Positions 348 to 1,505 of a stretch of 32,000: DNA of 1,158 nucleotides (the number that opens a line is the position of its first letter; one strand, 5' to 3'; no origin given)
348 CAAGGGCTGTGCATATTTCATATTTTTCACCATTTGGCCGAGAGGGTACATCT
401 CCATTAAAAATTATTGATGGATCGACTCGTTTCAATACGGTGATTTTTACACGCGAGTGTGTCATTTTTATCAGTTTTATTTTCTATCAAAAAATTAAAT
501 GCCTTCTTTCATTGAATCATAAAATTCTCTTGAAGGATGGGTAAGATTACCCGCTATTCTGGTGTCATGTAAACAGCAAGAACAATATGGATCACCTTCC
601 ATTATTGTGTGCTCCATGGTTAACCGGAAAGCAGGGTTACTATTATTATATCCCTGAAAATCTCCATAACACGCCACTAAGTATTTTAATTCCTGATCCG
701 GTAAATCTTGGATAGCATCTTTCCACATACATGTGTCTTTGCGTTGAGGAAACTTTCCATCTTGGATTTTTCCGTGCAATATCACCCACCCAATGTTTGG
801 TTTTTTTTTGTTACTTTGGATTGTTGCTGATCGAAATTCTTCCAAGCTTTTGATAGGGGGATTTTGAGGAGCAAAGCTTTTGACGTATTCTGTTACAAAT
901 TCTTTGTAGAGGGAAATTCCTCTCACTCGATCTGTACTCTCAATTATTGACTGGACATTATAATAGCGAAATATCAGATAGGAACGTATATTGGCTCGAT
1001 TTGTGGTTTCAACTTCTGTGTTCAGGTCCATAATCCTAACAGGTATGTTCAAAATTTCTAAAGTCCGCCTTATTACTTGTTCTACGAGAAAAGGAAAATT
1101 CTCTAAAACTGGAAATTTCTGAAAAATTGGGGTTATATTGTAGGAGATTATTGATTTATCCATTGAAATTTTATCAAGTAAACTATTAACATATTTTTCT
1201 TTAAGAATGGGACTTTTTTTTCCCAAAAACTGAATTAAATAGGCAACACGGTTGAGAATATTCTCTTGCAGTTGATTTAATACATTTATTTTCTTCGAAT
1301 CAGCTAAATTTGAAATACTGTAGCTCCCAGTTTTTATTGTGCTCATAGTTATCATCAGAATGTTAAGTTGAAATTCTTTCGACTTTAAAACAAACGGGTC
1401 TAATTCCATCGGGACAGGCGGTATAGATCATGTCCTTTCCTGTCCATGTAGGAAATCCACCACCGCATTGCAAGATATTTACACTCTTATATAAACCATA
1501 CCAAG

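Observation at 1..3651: Paralog-rich cluster: three TIGR04076 small Cys proteins interleaved with two ATC-hydrolase-like proteins, an NTF2-like protein and a divergent ArsR regulator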

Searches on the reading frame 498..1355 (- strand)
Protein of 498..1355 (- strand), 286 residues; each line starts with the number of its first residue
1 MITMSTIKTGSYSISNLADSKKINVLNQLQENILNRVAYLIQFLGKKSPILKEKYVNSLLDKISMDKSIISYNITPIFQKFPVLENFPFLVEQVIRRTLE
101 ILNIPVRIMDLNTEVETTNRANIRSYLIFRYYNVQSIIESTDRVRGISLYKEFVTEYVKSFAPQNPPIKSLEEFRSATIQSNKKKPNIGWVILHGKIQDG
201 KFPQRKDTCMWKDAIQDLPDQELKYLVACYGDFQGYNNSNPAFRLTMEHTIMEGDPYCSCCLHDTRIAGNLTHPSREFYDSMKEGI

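Call 5: search_protein_families(library=pfam, proteins=[window:498-1355:-], max_evalue=0.01)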
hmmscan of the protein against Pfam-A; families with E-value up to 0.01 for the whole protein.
window:498-1355:- (286 aa): 1 family
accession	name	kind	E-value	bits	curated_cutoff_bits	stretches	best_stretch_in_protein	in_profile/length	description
PF14196.11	ATC_hydrolase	-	1.8e-07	32.5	28.1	1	190-260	74-143/145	L-2-amino-thiazoline-4-carboxylic acid hydrolase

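Call 6: search_protein_families(library=ncbifam, proteins=[window:498-1355:-], max_evalue=0.01)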
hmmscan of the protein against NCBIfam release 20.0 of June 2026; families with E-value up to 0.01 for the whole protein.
window:498-1355:- (286 aa): 0 families

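Call 39: find_homologous_proteins(query=window:498-1355:-)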
Query window:498-1355:- (286 aa): 42 proteins with E <= 0.001 among 534 candidates.
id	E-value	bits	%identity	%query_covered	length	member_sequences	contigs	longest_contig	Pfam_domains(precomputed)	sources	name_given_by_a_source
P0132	1.1e-184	630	98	100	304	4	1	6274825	PF14196.12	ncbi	ncbi:hypothetical protein WKT22_03373 [Candidatus Lokiarchaeum ossiferum]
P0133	1.3e-149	515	79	100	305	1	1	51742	PF14196.12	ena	-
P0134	2.8e-75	271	48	98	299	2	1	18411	PF14196.12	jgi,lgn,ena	-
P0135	1.0e-73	266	46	98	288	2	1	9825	PF14196.12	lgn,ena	-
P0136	4.5e-73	264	46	98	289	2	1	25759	PF14196.12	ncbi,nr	ncbi:MAG: hypothetical protein GOP50_06855 [Candidatus Heimdallarchaeota archaeon]|nr:hypothetical p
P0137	5.4e-73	264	46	98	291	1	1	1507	-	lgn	-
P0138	1.7e-72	262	45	98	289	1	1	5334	-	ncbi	-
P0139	2.4e-72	262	44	98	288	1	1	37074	PF14196.12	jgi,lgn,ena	-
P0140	1.6e-71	259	45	98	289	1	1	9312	PF14196.12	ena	-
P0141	1.8e-71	259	46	98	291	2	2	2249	-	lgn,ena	-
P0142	4.3e-71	258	45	98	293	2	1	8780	-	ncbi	-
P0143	4.4e-71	258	45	98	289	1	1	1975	-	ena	-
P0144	3.9e-70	254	43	98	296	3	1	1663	-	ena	-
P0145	4.4e-70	254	44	98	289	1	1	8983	-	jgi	jgi:hypothetical protein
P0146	4.6e-70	254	44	98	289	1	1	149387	-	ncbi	-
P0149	2.4e-68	249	42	98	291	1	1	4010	PF14196.12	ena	-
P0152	8.2e-68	247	44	98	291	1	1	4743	PF14196.12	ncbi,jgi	ncbi:MAG: hypothetical protein ACTSQF_15610 [Candidatus Heimdallarchaeaceae archaeon]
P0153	2.4e-67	245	45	97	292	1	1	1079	PF14196.12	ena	-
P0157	1.7e-66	243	42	98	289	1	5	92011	-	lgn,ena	-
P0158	1.8e-66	242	41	98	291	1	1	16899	PF14196.12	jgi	jgi:hypothetical protein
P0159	4.5e-66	241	42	98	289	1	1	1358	PF14196.12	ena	-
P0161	2.1e-65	239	41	98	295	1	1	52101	PF14196.12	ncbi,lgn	ncbi:MAG: hypothetical protein ACFFCZ_16945 [Promethearchaeota archaeon]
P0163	1.2e-64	236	41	98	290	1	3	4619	PF14196.12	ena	-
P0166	1.1e-63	233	40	98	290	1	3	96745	PF14196.12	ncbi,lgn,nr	ncbi:MAG: hypothetical protein HGN29_07805 [Asgard group archaeon]|nr:hypothetical protein [Asgard g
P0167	1.8e-63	233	44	98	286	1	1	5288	PF14196.12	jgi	jgi:hypothetical protein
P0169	2.3e-46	177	35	92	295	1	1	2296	PF14196.12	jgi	jgi:hypothetical protein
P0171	4.4e-44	169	39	70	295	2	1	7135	PF14196.12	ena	-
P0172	2.5e-40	157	32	98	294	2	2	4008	PF14196.12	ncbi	ncbi:MAG: L-2-amino-thiazoline-4-carboxylic acid hydrolase [Candidatus Heimdallarchaeaceae archaeon]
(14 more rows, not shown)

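Call 41: find_encoding_contigs(protein=P0146, flank=6000, max_places=1)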
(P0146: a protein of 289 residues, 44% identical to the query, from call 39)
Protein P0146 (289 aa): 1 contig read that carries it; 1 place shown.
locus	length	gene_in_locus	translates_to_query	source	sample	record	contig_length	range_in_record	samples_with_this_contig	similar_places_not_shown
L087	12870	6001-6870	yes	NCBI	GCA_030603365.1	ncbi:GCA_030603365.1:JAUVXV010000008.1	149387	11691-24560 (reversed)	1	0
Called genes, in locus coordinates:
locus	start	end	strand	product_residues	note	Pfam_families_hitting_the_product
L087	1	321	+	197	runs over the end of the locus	-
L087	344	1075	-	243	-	-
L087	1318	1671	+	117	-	PF00240:ubiquitin (weak)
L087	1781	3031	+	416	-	PF00899:ThiF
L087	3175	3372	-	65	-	PF00313:CSD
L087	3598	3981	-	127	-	-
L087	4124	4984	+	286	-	PF02517:Rce1-like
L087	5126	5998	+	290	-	-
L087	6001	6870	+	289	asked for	-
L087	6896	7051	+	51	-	-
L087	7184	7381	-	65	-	PF00313:CSD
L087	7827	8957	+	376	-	PF13229:Beta_helix, PF05048:NosD, PF13229:Beta_helix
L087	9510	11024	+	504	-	PF03009:GDPD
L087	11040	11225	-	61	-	-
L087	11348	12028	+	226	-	-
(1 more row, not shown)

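Call 42: find_encoding_contigs(protein=P0157, flank=6000, max_places=1)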
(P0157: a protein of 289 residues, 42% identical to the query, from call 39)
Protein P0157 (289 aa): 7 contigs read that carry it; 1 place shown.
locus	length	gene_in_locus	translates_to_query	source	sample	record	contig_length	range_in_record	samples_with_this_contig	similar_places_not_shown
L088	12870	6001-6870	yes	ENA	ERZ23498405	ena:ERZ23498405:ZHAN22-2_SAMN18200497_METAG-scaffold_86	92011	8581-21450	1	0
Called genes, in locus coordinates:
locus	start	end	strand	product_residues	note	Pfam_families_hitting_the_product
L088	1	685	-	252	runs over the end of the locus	-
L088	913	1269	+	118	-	PF00240:ubiquitin (weak)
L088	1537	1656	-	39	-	-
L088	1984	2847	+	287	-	PF00899:ThiF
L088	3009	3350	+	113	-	-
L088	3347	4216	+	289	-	-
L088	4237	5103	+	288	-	-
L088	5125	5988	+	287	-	-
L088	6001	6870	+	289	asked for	-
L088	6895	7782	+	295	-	PF14196:ATC_hydrolase (weak)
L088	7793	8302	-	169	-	-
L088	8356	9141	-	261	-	-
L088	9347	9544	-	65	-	PF00313:CSD, PF08206:OB_RNB (weak)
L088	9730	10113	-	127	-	-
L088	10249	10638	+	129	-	-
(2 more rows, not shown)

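Call 43: find_encoding_contigs(protein=P0166, flank=6000, max_places=1)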
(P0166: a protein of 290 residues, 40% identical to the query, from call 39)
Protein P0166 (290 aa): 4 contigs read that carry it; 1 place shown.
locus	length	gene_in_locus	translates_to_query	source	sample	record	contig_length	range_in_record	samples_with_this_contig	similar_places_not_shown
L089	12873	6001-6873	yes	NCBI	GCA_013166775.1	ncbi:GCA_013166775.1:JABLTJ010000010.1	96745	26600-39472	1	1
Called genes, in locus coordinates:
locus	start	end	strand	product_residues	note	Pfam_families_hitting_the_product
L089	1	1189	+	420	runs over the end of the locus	PF00899:ThiF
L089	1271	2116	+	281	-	PF14196:ATC_hydrolase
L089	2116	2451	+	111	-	-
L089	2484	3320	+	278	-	-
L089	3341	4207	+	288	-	-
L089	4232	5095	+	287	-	-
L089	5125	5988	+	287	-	-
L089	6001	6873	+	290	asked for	PF14196:ATC_hydrolase (weak)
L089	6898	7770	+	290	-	PF14196:ATC_hydrolase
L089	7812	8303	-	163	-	-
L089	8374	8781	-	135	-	-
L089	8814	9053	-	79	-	-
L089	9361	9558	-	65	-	PF00313:CSD, PF08206:OB_RNB (weak)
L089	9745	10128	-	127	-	-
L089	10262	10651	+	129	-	-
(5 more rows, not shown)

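Call 44: find_encoding_contigs(protein=P0161, flank=6000, max_places=1)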
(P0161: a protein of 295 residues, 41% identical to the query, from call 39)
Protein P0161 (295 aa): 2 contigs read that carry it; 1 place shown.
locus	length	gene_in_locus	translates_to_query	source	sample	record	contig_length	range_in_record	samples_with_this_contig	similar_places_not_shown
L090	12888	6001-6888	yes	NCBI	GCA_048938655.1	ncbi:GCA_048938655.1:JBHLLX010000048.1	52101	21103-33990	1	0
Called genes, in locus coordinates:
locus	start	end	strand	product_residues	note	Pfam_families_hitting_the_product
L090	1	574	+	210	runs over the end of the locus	PF00702:Hydrolase, PF13419:HAD_2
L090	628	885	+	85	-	-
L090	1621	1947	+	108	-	-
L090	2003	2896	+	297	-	-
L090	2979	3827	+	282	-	PF14196:ATC_hydrolase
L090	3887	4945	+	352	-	PF00583:Acetyltransf_1 (weak)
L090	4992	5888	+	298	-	-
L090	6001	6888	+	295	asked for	PF14196:ATC_hydrolase (weak)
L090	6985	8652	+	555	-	-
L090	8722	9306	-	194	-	PF01966:HD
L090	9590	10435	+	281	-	PF00753:Lactamase_B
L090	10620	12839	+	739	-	PF03415:Peptidase_C11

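Call 49: find_related_loci(query=A4, collection=metagenome_contigs, flank=8000)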
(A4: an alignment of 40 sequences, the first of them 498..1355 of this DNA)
Query A4 (286 aa) in metagenome_contigs; peptide patterns used: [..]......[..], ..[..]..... (x = any residue, [..] = any of these).
102 stretches matched a pattern; 6 encode a relative of the query (tblastn E <= 1e-3); 6 distinct loci.
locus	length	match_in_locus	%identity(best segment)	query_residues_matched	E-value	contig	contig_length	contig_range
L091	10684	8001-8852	48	4-282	1e-82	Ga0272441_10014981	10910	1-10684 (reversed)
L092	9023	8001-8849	44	4-282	2e-78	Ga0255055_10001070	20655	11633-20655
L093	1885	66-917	45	4-282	4e-81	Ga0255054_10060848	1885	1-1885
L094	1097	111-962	43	4-282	2e-83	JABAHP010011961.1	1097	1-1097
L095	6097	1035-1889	41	3-282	5e-73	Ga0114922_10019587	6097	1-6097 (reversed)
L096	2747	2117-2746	35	4-208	2e-33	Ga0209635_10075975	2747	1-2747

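Call 53: predict_structure(alignment_id=A4)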
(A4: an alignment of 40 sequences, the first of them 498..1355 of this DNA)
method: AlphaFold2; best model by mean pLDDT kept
length: 286 residues; sequences in the alignment: 40
mean_pLDDT: 87.8   pTM: 0.86
mean pLDDT of the five models: 87.8, 83.1, 80.6, 80.3, 78.1
residues with pLDDT >= 90: 158; 70-90: 106; 50-70: 15; < 50: 7
segments of 3 or more residues with pLDDT < 50: 1-3, 251-253
pLDDT, mean of each block of 10 residues (from residue 1): 71 92 95 96 97 98 79 92 96 94 84 94 96 98 96 91 89 89 71 90 88 92 87 79 79 63 88 87 70
secondary structure, 60 per line:
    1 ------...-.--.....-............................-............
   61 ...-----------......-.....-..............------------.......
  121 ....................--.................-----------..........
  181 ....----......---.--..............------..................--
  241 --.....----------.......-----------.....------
elements in order: E7-9 H14-18 E20-24 H25-47 H49-63 H75-80 H82-86 H88-101 E114-118 H119-140 H143-159 H171-184 E189-194 E201-209 H210-214 H221-238 E243-247 E258-264 H276-280

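Call 59: fold_search(model_id=the predicted structure, library=pdb)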
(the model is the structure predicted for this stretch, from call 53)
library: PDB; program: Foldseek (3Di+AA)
matches with E <= 10: 222; with E <= 0.001: 0
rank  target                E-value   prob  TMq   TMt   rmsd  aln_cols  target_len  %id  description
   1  4u99_A                6.5e-03  0.92  0.23  0.31  13.4       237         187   10  Crystal structure of an H-NOX protein from S. oneidensis in the Fe(II) ligation state, Q154A/Q155A/K156A mutant (released 2014-10-01)
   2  6mx5                  1.1e-02  0.93  0.25  0.34  12.6       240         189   10  Crystal structure of H-NOX protein from Nostoc sp. (released 2018-11-07)
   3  4u99_B                1.1e-02  0.89  0.24  0.33  13.4       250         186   11  Crystal structure of an H-NOX protein from S. oneidensis in the Fe(II) ligation state, Q154A/Q155A/K156A mutant (released 2014-10-01)
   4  3sj5_B                2.3e-02  0.95  0.31  0.41   6.7       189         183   10  I5F Mutant Structure of T. Tengcongensis H-NOX (released 2011-07-20)
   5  3tf8_A                2.5e-02  0.93  0.27  0.37  12.0       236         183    9  Crystal structure of an H-NOX protein from Nostoc sp. PCC 7120 (released 2011-11-09)
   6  1u4h_A                3.3e-02  0.95  0.31  0.41   8.7       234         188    8  Crystal structure of an oxygen binding H-NOX domain related to soluble guanylate cyclases (oxygen complex) (released 2004-08-31)
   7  3nvu_A                3.3e-02  0.90  0.30  0.39   8.1       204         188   11  Modulating Heme Redox Potential Through Protein-Induced Porphyrin Distortion (released 2010-09-08)
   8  4it2_A                3.5e-02  0.87  0.29  0.39   7.9       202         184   10  Mn(III)-PPIX bound Tt H-NOX (released 2013-02-27)
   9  4u9b                  3.7e-02  0.60  0.22  0.30  13.0       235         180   10  Crystal structure of an H-NOX protein from S. oneidensis in the Fe(II)NO ligation state (released 2014-10-01)
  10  3tf0_A                4.0e-02  0.89  0.31  0.41   8.0       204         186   11  Crystal structure of an H-NOX protein from T. tengcongensis (released 2011-11-09)
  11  6ocv_MODEL_1_A        4.7e-02  0.90  0.34  0.45   8.5       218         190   10  Solution structure of the H-NOX protein from Shewanella woodyi in the Fe(II)CO ligation state (released 2020-05-06)
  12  6cww_A                5.2e-02  0.85  0.31  0.41   8.4       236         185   10  Cs H-NOX mutant with unnatural amino acid 4-cyano-L-phenylalanine at site 5 (released 2018-05-16)
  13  3nvr_A                5.4e-02  0.87  0.30  0.41   7.2       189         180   11  Modulating Heme Redox Potential Through Protein-Induced Porphyrin Distortion (released 2010-09-08)
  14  4iae_A                5.7e-02  0.80  0.28  0.38   8.5       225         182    9  Crystal structure of BAY 60-2770 bound to nostoc H-NOX domain (released 2013-11-20)
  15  3iqb                  5.7e-02  0.80  0.30  0.40   9.3       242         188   10  Tt I75F/L144F H-NOX (released 2010-01-19)
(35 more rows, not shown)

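Call 78: search_protein_representatives(alignment_id=A4)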
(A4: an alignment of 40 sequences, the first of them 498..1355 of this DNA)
Query: 40 sequences, 290 profile positions. Proteins with E-value up to 0.001 (for the whole library): 332; up to 1e-10: 252; up to 1e-30: 105. The best 150 are listed.
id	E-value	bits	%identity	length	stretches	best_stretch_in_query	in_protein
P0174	7.6e-179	609.5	-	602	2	3-290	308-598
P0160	1.8e-145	499.9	-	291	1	1-289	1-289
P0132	1.0e-116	405.6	-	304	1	1-286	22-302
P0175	1.8e-91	322.7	-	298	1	1-290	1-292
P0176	1.9e-90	319.3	-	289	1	1-289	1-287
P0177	4.6e-89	314.8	-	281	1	1-284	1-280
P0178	4.0e-87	308.4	-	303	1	1-289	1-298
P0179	1.3e-86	306.7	-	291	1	1-286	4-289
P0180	1.7e-85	303.0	-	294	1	4-286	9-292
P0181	2.2e-85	302.7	-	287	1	1-286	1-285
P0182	1.7e-83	296.5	-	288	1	1-285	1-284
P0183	1.4e-82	293.5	-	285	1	1-289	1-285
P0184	1.7e-82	293.2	-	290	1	4-284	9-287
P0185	9.1e-81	287.6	-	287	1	2-285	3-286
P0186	1.5e-77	277.0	-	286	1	1-285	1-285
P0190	9.0e-70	251.5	-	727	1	4-287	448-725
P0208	7.2e-49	182.9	-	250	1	147-289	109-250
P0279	4.3e-30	121.2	-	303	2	85-284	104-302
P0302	1.0e-25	106.9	-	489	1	72-285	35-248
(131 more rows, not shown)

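Call 82: search_protein_families(library=padloc, proteins=[window:498-1355:-], max_evalue=0.01)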
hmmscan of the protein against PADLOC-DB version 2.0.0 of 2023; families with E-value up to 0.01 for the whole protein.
window:498-1355:- (286 aa): 0 families

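Call 87: search_protein_families(library=pfam, proteins=[P0190, P0302, P0174, P0279, P0208], max_evalue=0.01)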
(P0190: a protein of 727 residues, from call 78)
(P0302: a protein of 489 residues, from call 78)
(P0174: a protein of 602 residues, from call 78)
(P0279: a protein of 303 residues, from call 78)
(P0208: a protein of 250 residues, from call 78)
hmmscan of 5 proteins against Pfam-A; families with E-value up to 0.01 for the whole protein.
P0190 (727 aa): 2 families
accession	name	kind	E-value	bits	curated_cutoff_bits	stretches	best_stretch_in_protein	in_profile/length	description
PF07690.21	MFS_1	-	6.6e-16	58.6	33.4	1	27-379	5-336/347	Major Facilitator Superfamily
PF14196.11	ATC_hydrolase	-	4.4e-09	37.7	28.1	1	581-699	14-142/145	L-2-amino-thiazoline-4-carboxylic acid hydrolase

P0302 (489 aa): 1 family
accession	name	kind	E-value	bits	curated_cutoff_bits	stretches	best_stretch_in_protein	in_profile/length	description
PF14196.11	ATC_hydrolase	-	3.7e-10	41.2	28.1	1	100-225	12-143/145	L-2-amino-thiazoline-4-carboxylic acid hydrolase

P0174 (602 aa): 1 family
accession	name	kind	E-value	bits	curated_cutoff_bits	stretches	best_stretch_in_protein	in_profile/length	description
PF14196.11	ATC_hydrolase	-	5.2e-10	40.7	28.1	2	445-569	17-142/145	L-2-amino-thiazoline-4-carboxylic acid hydrolase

P0279 (303 aa): 1 family
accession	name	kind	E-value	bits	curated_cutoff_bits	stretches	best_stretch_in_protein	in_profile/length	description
PF14196.11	ATC_hydrolase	-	5.1e-11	44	28.1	1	180-280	54-143/145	L-2-amino-thiazoline-4-carboxylic acid hydrolase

P0208 (250 aa): 2 families
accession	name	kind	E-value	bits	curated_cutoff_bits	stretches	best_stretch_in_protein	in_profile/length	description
PF14196.11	ATC_hydrolase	-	8.6e-10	40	28.1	1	131-222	52-142/145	L-2-amino-thiazoline-4-carboxylic acid hydrolase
PF00662.26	Proton_antipo_N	-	8.4e-07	29.2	24.5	1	75-110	7-42/51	NADH-Ubiquinone oxidoreductase (complex I), chain 5 N-terminus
